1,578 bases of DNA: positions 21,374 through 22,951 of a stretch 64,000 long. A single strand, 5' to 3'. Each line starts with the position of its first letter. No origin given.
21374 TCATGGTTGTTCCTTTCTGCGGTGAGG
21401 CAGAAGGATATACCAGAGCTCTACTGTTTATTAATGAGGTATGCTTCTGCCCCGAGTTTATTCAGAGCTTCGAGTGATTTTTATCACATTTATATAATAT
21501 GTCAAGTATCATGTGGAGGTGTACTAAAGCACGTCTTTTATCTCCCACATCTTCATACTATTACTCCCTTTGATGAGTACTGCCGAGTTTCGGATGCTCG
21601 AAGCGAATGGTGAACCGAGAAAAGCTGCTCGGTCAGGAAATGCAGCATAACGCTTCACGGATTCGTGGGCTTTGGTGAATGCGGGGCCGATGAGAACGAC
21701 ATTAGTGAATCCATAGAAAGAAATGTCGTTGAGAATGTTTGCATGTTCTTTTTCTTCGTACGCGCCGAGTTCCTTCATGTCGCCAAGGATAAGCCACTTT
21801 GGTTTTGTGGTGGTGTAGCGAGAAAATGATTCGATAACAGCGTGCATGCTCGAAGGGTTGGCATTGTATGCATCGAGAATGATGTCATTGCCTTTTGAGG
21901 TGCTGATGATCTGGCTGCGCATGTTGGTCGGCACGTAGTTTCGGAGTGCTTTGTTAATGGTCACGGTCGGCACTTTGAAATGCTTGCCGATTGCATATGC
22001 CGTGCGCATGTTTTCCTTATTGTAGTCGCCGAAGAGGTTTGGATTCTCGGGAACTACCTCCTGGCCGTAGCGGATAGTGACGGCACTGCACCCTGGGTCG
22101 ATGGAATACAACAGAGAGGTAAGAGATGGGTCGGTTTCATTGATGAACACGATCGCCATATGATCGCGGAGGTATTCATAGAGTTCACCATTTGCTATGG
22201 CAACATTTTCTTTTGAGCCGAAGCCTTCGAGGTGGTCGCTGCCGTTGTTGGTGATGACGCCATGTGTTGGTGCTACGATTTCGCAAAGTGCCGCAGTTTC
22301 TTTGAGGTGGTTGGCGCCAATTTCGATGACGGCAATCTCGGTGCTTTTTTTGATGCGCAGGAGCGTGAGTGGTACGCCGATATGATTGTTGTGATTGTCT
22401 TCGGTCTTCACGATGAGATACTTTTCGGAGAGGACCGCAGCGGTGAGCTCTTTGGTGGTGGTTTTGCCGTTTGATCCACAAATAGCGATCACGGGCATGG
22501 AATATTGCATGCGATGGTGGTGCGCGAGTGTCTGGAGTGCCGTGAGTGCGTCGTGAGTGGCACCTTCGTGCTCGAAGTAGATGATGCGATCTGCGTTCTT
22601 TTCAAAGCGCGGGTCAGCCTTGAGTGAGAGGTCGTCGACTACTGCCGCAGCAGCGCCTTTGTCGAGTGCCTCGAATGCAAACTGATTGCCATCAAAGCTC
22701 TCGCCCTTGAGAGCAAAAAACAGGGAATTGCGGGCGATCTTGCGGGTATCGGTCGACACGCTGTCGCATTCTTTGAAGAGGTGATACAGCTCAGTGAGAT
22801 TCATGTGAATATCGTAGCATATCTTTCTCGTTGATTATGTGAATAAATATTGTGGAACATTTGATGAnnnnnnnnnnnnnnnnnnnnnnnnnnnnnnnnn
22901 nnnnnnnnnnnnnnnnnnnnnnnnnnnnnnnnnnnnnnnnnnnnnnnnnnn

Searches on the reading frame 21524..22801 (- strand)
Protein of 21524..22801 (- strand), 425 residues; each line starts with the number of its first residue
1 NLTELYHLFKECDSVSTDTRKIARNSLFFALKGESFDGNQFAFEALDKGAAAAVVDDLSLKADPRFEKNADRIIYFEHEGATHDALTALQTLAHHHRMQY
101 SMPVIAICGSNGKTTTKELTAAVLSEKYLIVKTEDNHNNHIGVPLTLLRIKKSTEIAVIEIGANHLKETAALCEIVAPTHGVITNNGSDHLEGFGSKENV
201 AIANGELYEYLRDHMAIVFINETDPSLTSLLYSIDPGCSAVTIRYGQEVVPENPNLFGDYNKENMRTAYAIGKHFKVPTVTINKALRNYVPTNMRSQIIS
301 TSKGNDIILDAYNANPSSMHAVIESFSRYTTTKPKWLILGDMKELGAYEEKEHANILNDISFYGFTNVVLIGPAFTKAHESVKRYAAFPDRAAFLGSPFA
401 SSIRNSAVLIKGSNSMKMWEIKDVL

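Call 84: search_protein_families(library=pfam, proteins=[window:21524-22801:-], max_evalue=0.00001)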
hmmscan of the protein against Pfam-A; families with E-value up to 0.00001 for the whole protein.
window:21524-22801:- (425 aa): 3 families
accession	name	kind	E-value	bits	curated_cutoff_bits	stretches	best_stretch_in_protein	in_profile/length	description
PF08245.18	Mur_ligase_M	-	1.9e-30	106.7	24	1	107-247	1-147/200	Mur ligase middle domain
PF02875.26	Mur_ligase_C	-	1.4e-14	55.5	28.4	1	294-413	1-126/127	Mur ligase, glutamate ligase domain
PF01225.30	Mur_ligase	-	1.1e-06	29.3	21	1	14-59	4-54/95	Mur ligase family, catalytic domain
